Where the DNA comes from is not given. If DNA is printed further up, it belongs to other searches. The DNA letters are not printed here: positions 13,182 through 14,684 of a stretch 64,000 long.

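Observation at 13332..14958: ETR1-type ethylene-binding domain fused to a histidine kinase, with its own CheY-like regulator, inside the flagellar locus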

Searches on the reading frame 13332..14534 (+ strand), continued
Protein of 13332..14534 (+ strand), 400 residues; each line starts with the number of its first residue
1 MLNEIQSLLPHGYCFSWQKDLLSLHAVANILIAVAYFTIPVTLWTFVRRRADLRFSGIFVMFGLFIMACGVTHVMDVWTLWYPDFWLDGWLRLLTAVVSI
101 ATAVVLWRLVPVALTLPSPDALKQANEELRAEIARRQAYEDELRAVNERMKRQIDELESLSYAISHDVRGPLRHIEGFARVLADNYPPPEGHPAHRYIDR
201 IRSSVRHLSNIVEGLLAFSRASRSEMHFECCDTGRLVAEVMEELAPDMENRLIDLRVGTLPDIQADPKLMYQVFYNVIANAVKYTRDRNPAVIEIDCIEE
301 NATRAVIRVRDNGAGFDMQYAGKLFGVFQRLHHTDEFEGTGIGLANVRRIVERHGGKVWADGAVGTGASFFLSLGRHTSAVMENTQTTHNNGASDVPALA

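Call 25: find_related_loci(query=A1, collection=genome_contigs, flank=10000)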
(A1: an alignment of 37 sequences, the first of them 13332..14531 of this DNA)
Query A1 (400 aa) in genome_contigs; peptide patterns used: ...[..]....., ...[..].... (x = any residue, [..] = any of these).
600 stretches matched a pattern (row limit reached: there are more); 584 encode a relative of the query (tblastn E <= 1e-3); the best 80 are kept; 80 distinct loci.
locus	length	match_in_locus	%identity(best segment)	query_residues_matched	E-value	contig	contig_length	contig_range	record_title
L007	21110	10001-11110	42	6-376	7e-90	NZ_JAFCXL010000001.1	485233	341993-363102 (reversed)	Massilia sp. DWR3-1-1 NODE_1_length_485233_cov_78.918364, whole genome shotgun sequence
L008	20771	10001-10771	48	121-376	2e-73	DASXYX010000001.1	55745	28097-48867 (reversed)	MAG TPA_asm: Verrucomicrobiia bacterium isolate SMAG_U4836 k141_2244170, whole genome shotgun sequence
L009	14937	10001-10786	44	132-382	1e-71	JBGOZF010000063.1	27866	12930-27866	MAG: Rhodocyclaceae bacterium isolate OBJ_0618_130150_23 k141_4786680_length_27866_cov_13.6833, whole genome shotgun seq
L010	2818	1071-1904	43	85-374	1e-71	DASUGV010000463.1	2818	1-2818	MAG TPA_asm: Rhodocyclaceae bacterium isolate SMAG_U1415 k141_1448813, whole genome shotgun sequence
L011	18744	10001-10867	40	108-382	1e-70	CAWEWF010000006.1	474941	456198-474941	MAG: uncultured Verrucomicrobiae bacterium isolate MFD03346.bin.1.96 genome assembly, contig: contig_18691, whole genome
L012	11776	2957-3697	50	128-384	2e-69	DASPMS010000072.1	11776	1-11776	MAG TPA_asm: Opitutaceae bacterium isolate SMAG_U12099 k141_356667, whole genome shotgun sequence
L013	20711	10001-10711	49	128-374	3e-69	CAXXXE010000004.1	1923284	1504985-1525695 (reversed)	MAG: Desulfatiglandales bacterium isolate d5234fa8-f814-4557-af24-a28d4dae9633 genome assembly, contig: contig_4, whole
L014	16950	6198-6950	47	120-374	2e-69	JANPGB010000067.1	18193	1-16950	MAG: Verrucomicrobiota bacterium isolate VAR_69_metabat_5 VAR_69_k141_1476695, whole genome shotgun sequence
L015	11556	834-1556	46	122-373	4e-69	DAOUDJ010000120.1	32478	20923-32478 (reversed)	MAG TPA_asm: Anaerolineales bacterium isolate M42_98 k117_645760, whole genome shotgun sequence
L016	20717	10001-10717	50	143-376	6e-69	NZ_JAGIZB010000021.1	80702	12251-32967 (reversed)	Pararoseomonas baculiformis strain SSH11 contig21, whole genome shotgun sequence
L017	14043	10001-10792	46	129-382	2e-68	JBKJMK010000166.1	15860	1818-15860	MAG: Usitatibacteraceae bacterium isolate ant_bin.326 k117_942618, whole genome shotgun sequence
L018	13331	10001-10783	44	133-386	2e-68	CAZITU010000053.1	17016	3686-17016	MAG TPA_asm: uncultured Nitrospirales bacterium isolate binchicken_co21_455 genome assembly, contig: NODE_1974_length_17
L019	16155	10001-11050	35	3-374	8e-68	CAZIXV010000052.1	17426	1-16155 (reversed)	MAG TPA_asm: uncultured Steroidobacteraceae bacterium isolate SRP220891_co3_133 genome assembly, contig: NODE_4347_lengt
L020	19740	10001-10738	46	129-374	5e-68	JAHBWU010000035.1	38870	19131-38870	MAG: Nitrospira sp. isolate ACE_NIT13 NIT13_35, whole genome shotgun sequence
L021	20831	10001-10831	44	95-374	2e-67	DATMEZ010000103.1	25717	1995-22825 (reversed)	MAG TPA_asm: Povalibacter sp. isolate SMAG_U13449 k141_354593, whole genome shotgun sequence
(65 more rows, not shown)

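Call 26: find_encoding_contigs(protein=P0010, flank=9000, max_places=1)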
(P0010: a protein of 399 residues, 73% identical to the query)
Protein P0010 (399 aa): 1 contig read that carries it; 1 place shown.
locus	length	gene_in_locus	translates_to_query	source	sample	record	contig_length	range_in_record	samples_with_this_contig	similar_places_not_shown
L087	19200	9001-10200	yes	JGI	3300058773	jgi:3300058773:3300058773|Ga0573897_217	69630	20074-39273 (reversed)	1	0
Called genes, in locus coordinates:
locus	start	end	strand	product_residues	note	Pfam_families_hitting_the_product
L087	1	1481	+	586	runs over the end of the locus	PF00990:GGDEF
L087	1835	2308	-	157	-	-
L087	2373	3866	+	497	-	PF00669:Flagellin_N, PF07196:Flagellin_IN (faint), PF00700:Flagellin_C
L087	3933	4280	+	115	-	PF03646:FlaG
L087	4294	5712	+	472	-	PF02465:FliD_N, PF07195:FliD_C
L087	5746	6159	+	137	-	PF02561:FliS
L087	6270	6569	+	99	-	PF05400:FliT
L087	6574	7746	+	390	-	PF02120:Flg_hook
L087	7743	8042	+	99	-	PF01312:Bac_export_2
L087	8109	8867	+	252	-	PF07317:PilZN, PF07238:PilZ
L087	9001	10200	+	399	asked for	PF25487:ETR1_N, PF00512:HisKA, PF02518:HATPase_c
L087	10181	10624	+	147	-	PF00072:Response_reg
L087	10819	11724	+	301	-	PF14339:DUF4394, PF07589:PEP_exosort_dom (weak)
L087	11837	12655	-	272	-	PF14023:Bestrophin-like (faint)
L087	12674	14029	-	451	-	PF00753:Lactamase_B, PF23023:Anti-Pycsar_Apyc1 (faint), PF12706:Lactamase_B_2, PF10996:Beta-Casp, PF07521:RMMBL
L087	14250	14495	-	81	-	-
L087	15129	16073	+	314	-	-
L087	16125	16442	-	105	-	PF02049:FliE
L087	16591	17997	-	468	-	PF00072:Response_reg, PF00158:Sigma54_activat, PF14532:Sigma54_activ_2, PF07728:AAA_5, PF25601:AAA_lid_14, PF02954:HTH_8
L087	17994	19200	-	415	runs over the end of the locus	PF13188:PAS_8 (weak), PF00512:HisKA, PF02518:HATPase_c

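Call 27: find_encoding_contigs(protein=P0021, flank=9000, max_places=1)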
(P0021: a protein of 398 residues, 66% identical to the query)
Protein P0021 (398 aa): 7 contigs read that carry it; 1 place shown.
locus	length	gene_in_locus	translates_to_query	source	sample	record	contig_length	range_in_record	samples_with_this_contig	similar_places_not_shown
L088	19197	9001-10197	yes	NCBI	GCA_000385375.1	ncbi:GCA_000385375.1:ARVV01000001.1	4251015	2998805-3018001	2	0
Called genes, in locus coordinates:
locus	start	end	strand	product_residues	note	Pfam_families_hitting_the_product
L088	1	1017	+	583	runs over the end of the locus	PF00990:GGDEF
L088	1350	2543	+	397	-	PF00669:Flagellin_N, PF00700:Flagellin_C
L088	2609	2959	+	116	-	PF03646:FlaG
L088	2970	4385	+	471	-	PF02465:FliD_N, PF07195:FliD_C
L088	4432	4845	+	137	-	PF02561:FliS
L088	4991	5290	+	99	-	PF05400:FliT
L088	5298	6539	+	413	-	PF02120:Flg_hook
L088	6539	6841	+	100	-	PF01312:Bac_export_2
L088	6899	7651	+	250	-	PF07317:PilZN, PF07238:PilZ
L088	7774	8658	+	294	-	PF14339:DUF4394, PF07589:PEP_exosort_dom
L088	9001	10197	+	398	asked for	PF25487:ETR1_N, PF00512:HisKA, PF02518:HATPase_c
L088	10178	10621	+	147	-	PF00072:Response_reg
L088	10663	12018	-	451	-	PF00753:Lactamase_B, PF23023:Anti-Pycsar_Apyc1 (weak), PF12706:Lactamase_B_2, PF10996:Beta-Casp, PF07521:RMMBL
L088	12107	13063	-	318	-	-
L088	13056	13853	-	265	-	-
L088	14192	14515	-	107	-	PF02049:FliE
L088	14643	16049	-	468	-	PF00072:Response_reg, PF00158:Sigma54_activat, PF14532:Sigma54_activ_2, PF07728:AAA_5, PF25601:AAA_lid_14, PF02954:HTH_8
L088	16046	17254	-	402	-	PF13188:PAS_8 (weak), PF00512:HisKA, PF02518:HATPase_c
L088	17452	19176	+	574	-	PF01514:YscJ_FliF, PF08345:YscJ_FliF_C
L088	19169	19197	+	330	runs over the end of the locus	PF03448:MgtE_N (faint), PF14842:FliG_N, PF14841:FliG_M, PF01706:FliG_C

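Call 28: find_encoding_contigs(protein=P0041, flank=9000, max_places=1)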
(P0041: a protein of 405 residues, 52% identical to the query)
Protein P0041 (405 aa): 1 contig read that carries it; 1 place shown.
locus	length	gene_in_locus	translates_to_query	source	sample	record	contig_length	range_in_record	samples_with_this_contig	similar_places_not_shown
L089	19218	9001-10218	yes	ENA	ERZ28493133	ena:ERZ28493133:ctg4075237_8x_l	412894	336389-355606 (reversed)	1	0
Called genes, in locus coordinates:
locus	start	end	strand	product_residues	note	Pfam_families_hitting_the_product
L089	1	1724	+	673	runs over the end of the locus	PF01578:Cytochrom_C_asm, PF16327:CcmF_C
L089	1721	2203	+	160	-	PF03918:CcmH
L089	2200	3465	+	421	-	PF23914:TPR_CcmH_CycH, PF13428:TPR_14 (weak), PF13431:TPR_17 (faint), PF23892:Ig_CycH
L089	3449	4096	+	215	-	PF00005:ABC_tran, PF02463:SMC_N (faint), PF13304:AAA_21 (faint)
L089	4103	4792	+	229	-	PF03379:CcmB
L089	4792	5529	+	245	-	PF01578:Cytochrom_C_asm, PF27518:CcmC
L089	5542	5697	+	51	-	PF04995:CcmD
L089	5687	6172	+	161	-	PF03100:CcmE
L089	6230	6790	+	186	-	PF08534:Redoxin, PF00578:AhpC-TSA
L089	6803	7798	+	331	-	PF03401:TctC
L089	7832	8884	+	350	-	PF03401:TctC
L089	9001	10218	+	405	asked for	PF25487:ETR1_N, PF00512:HisKA, PF02518:HATPase_c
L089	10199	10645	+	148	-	PF00072:Response_reg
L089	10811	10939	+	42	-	-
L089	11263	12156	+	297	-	PF03328:HpcH_HpaI, PF15617:C-C_Bond_Lyase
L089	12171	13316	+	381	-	PF02771:Acyl-CoA_dh_N, PF02770:Acyl-CoA_dh_M, PF00441:Acyl-CoA_dh_1, PF08028:Acyl-CoA_dh_2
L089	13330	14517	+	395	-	PF02515:CoA_transf_3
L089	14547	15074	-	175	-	PF09523:DUF2390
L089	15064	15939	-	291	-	PF02441:Flavoprotein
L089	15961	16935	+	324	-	PF03401:TctC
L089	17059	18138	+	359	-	PF01180:DHO_dh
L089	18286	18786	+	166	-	-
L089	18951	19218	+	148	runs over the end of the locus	PF04773:FecR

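Call 29: find_encoding_contigs(protein=P0061, flank=9000, max_places=1)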
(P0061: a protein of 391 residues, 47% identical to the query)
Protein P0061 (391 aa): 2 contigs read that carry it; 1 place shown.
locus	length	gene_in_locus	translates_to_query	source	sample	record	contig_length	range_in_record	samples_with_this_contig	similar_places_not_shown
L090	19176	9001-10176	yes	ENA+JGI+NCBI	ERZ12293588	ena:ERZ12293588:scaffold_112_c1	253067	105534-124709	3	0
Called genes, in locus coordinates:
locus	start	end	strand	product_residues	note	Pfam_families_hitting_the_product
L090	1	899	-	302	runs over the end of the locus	PF06426:SATase_N (weak), PF00132:Hexapep (faint)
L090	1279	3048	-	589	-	PF00664:ABC_membrane, PF00005:ABC_tran, PF02463:SMC_N (faint)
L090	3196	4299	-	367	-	PF01926:MMR_HSR1, PF02421:FeoB_N, PF06071:YchF-GTPase_C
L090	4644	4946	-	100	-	-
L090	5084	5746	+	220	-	PF02518:HATPase_c, PF13581:HATPase_c_2 (weak)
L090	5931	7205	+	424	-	PF00171:Aldedh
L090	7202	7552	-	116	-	-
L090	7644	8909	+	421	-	-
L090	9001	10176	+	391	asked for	PF25487:ETR1_N, PF00512:HisKA, PF02518:HATPase_c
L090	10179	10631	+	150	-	PF00072:Response_reg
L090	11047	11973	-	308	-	PF02016:Peptidase_S66, PF17676:Peptidase_S66C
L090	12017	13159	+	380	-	PF00924:MS_channel_2nd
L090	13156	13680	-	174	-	-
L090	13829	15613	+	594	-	PF08323:Glyco_transf_5, PF13439:Glyco_transf_4 (faint), PF00534:Glycos_transf_1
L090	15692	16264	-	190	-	PF02201:SWIB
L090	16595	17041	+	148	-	-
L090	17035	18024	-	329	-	PF01145:Band_7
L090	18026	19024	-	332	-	PF01145:Band_7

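Call 40: predict_structure(alignment_id=A1)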
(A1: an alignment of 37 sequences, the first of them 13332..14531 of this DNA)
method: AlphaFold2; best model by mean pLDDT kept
length: 400 residues; sequences in the alignment: 37
mean_pLDDT: 76.9   pTM: 0.47
mean pLDDT of the five models: 76.9, 74.9, 74.3, 71.5, 70.7
residues with pLDDT >= 90: 82; 70-90: 230; 50-70: 39; < 50: 49
segments of 3 or more residues with pLDDT < 50: 1-14, 326-339, 380-400
pLDDT, mean of each block of 10 residues (from residue 1): 38 56 86 92 84 73 89 88 84 90 85 78 91 94 88 75 73 82 83 83 79 69 71 91 86 88 88 89 85 87 86 77 48 38 71 85 86 77 32 31
secondary structure, 60 per line:
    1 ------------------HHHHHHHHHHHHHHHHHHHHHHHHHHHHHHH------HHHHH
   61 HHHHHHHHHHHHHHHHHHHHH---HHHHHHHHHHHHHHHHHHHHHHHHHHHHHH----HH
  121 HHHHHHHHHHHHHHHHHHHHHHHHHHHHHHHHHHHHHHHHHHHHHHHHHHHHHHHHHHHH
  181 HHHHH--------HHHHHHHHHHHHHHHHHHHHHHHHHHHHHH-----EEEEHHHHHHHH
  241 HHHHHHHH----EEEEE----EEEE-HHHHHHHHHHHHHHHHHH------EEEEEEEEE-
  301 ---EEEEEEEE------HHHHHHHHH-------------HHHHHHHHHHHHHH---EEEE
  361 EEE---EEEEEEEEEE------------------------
elements in order: H19-49 H56-81 H85-114 H119-185 H194-223 E229-232 H233-248 E253-257 E262-265 H267-284 E291-299 E304-311 H318-326 H340-353 E357-363 E367-376

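Call 47: fold_search(model_id=the predicted structure, library=pdb)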
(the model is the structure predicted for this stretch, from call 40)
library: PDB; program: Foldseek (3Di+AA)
matches with E <= 10: 495; with E <= 0.001: 338
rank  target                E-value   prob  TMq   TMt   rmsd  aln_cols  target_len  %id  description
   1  9jfj_A                3.8e-17  1.00  0.48  0.79   4.0       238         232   30  Crystal structure of the cytoplasmic domain of ZraS in ADP-bound form (released 2025-03-26)
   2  9jfj_B                7.5e-17  1.00  0.36  0.60  15.2       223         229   30  Crystal structure of the cytoplasmic domain of ZraS in ADP-bound form (released 2025-03-26)
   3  9jfj_C                2.2e-16  1.00  0.47  0.78   7.0       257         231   27  Crystal structure of the cytoplasmic domain of ZraS in ADP-bound form (released 2025-03-26)
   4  6rh0_B                1.5e-15  1.00  0.42  0.67   6.8       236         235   27  Revisiting pH-gated conformational switch. Complex HK853-RR468 pH 5.5 (released 2020-02-19)
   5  9jfj_D                3.4e-15  1.00  0.36  0.59  15.2       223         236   30  Crystal structure of the cytoplasmic domain of ZraS in ADP-bound form (released 2025-03-26)
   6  8f71_B                7.0e-15  1.00  0.42  0.83   2.8       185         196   35  Crystal structure of the histidine kinase domain of bacteriophytochrome RpBphP2 (released 2023-11-22)
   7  3dge_A                8.2e-15  1.00  0.41  0.66   6.7       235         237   28  Structure of a histidine kinase-response regulator complex reveals insights into Two-component signaling and a novel c (released 2009-07-07)
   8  5uht_A                9.1e-15  1.00  0.42  0.67   6.4       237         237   27  Structure of the Thermotoga maritima HK853-BeF3-RR468 complex at pH 5.0 (released 2017-12-27)
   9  6rh7_A                1.1e-14  1.00  0.41  0.66   6.9       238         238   27  Revisiting pH-gated conformational switch. Complex HK853 mutant H260A -RR468 mutant D53A pH 7.5 (released 2020-02-19)
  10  6rh0_A                1.2e-14  1.00  0.41  0.67   6.7       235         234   27  Revisiting pH-gated conformational switch. Complex HK853-RR468 pH 5.5 (released 2020-02-19)
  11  8upk_A                1.2e-14  1.00  0.40  0.23   8.0       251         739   27  Pr/Pfr heterodimer (hybrid) state of Stigmatella aurantiaca bacteriophytochrome 2 (released 2024-09-25)
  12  6rgz_A                1.3e-14  1.00  0.41  0.66   6.8       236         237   27  Revisiting pH-gated conformational switch. Complex HK853-RR468 pH 6.5 (released 2020-02-19)
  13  4u7o_A                1.4e-14  1.00  0.43  0.69   5.2       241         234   22  Active histidine kinase bound with ATP (released 2015-09-02)
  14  6rgy_B                1.4e-14  1.00  0.41  0.67   6.7       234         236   26  Revisiting pH-gated conformational switch. Complex HK853-RR468 pH 7.5 (released 2020-02-19)
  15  6rh7_B                2.2e-14  1.00  0.41  0.67   6.9       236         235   27  Revisiting pH-gated conformational switch. Complex HK853 mutant H260A -RR468 mutant D53A pH 7.5 (released 2020-02-19)
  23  8f71_A                8.1e-14  1.00  0.42  0.83   5.0       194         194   35  Crystal structure of the histidine kinase domain of bacteriophytochrome RpBphP2 (released 2023-11-22)
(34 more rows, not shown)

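Call 48: find_encoding_contigs(protein=P0014, flank=7000, max_places=1)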
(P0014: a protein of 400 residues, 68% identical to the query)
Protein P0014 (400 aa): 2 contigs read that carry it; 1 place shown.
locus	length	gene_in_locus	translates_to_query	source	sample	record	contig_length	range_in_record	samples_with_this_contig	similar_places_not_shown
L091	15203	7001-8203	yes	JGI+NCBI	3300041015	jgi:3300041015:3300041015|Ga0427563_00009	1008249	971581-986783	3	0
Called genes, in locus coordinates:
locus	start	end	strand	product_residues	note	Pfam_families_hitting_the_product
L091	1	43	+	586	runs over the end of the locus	PF00990:GGDEF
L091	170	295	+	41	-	-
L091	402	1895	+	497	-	PF00669:Flagellin_N, PF07196:Flagellin_IN, PF00700:Flagellin_C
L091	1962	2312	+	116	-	PF03646:FlaG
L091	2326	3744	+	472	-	PF02465:FliD_N, PF07195:FliD_C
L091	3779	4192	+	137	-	PF02561:FliS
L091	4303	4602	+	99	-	PF05400:FliT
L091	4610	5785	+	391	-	PF02120:Flg_hook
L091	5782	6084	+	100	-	PF01312:Bac_export_2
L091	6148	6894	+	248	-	PF07317:PilZN, PF07238:PilZ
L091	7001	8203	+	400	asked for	PF25487:ETR1_N, PF00512:HisKA, PF02518:HATPase_c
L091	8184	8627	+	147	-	PF00072:Response_reg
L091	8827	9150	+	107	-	PF13442:Cytochrome_CBB3, PF00034:Cytochrom_C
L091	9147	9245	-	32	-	-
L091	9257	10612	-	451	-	PF00753:Lactamase_B, PF23023:Anti-Pycsar_Apyc1 (weak), PF12706:Lactamase_B_2, PF10996:Beta-Casp, PF07521:RMMBL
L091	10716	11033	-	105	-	PF02049:FliE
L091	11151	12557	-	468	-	PF00072:Response_reg, PF00158:Sigma54_activat, PF14532:Sigma54_activ_2, PF07728:AAA_5, PF25601:AAA_lid_14, PF02954:HTH_8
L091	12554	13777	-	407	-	PF13188:PAS_8 (weak), PF00512:HisKA, PF02518:HATPase_c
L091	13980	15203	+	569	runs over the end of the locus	PF01514:YscJ_FliF, PF08345:YscJ_FliF_C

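Call 49: find_encoding_contigs(protein=P0031, flank=7000, max_places=1)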
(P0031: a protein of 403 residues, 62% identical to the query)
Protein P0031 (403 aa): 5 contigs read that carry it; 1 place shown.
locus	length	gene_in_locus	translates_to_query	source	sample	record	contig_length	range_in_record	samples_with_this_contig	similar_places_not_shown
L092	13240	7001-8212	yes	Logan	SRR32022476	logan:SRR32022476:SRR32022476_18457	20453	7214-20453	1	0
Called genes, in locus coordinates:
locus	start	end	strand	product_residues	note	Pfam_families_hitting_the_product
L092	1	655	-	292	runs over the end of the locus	PF00701:DHDPS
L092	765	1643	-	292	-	PF00850:Hist_deacetyl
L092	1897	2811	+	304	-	PF20030:bpMoxR (weak), PF05496:RuvB_N (faint), PF00004:AAA (weak), PF07726:AAA_3, PF07728:AAA_5, PF17863:AAA_lid_2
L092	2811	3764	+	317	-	-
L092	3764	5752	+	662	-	PF11992:TgpA_N, PF01841:Transglut_core, PF13559:DUF4129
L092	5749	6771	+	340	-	PF13406:SLT_2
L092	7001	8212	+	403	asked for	PF25487:ETR1_N, PF00512:HisKA (weak), PF02518:HATPase_c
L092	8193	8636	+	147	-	PF00072:Response_reg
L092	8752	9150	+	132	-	-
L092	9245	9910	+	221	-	PF13436:Gly-zipper_OmpA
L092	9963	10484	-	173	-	PF02542:YgbB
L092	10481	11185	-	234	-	PF01128:IspD, PF12804:NTP_transf_3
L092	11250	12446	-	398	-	PF01053:Cys_Met_Meta_PP, PF00155:Aminotran_1_2, PF01041:DegT_DnrJ_EryC1 (faint), PF00266:Aminotran_5 (weak)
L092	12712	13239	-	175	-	?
